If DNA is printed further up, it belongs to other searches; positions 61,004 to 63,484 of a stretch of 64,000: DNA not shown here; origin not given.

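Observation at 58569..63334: Tandem pair of paralogous giant secreted cysteine-rich proteins (853 and 727 aa) of no recognisable family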

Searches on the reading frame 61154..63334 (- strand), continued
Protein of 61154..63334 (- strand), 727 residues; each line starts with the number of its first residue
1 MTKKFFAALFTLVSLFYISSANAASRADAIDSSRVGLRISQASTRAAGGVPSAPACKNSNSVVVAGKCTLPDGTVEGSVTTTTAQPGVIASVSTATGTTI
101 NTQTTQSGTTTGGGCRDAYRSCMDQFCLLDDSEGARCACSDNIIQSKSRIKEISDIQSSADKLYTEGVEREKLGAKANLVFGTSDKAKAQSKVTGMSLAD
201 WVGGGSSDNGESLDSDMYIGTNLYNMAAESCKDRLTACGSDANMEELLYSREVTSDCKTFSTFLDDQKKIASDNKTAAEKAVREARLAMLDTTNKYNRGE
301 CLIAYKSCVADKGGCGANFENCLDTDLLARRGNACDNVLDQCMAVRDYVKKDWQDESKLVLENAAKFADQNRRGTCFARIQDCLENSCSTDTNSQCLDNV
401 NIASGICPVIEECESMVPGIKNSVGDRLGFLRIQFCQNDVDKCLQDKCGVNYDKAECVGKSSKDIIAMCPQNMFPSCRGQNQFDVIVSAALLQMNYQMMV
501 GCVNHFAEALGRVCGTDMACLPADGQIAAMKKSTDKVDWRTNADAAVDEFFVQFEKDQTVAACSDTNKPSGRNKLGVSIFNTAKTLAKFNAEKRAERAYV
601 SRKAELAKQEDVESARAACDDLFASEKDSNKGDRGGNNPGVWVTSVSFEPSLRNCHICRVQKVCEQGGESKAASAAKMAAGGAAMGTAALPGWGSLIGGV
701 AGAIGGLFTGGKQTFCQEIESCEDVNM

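Call 81: search_protein_families(library=pfam, proteins=[L086:9291-12284:+, L086:14293-16536:+, L086:18141-19187:+, L086:19218-21011:+], max_evalue=0.1)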
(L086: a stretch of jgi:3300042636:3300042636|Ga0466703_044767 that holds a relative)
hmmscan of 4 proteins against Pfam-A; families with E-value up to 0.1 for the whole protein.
L086:9291-12284:+ (998 aa): 0 families

L086:14293-16536:+ (748 aa): 0 families

L086:18141-19187:+ (349 aa): 0 families

L086:19218-21011:+ (598 aa): 1 family
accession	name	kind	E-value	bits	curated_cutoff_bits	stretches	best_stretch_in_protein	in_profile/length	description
PF21203.3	ECM10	-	0.09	14.2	23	0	490-532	43-87/98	ER membrane protein complex subunit 10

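Call 82: list_cluster_members(proteins=[P0001, P0121, P0122, P0003, P0011])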
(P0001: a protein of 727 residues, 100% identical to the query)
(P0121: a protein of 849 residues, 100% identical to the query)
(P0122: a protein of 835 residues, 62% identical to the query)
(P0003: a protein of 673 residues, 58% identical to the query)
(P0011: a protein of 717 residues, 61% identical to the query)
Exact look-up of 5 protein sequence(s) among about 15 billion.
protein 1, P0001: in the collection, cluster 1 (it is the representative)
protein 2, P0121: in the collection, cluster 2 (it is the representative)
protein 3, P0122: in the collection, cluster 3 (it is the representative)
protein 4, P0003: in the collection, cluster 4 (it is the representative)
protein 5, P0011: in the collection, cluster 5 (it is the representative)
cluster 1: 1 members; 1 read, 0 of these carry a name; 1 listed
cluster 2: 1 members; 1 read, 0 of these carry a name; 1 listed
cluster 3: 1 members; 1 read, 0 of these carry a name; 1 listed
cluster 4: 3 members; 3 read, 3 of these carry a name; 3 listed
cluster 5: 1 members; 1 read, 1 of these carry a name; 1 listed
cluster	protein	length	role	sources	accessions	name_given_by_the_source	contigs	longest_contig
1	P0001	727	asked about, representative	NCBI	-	-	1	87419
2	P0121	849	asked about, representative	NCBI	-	-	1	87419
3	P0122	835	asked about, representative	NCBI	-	-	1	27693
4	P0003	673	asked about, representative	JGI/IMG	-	hypothetical protein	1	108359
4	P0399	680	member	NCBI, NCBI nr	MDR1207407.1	MAG: hypothetical protein LBK26_03270 [Rickettsiales bacterium] | hypothetical protein [Rickettsiales bacterium]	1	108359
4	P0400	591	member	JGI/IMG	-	hypothetical protein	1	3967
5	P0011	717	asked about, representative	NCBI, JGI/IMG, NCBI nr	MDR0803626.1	MAG: hypothetical protein LBO08_00855 [Rickettsiales bacterium] | hypothetical protein | hypothetical protein [Rickettsiales bacterium]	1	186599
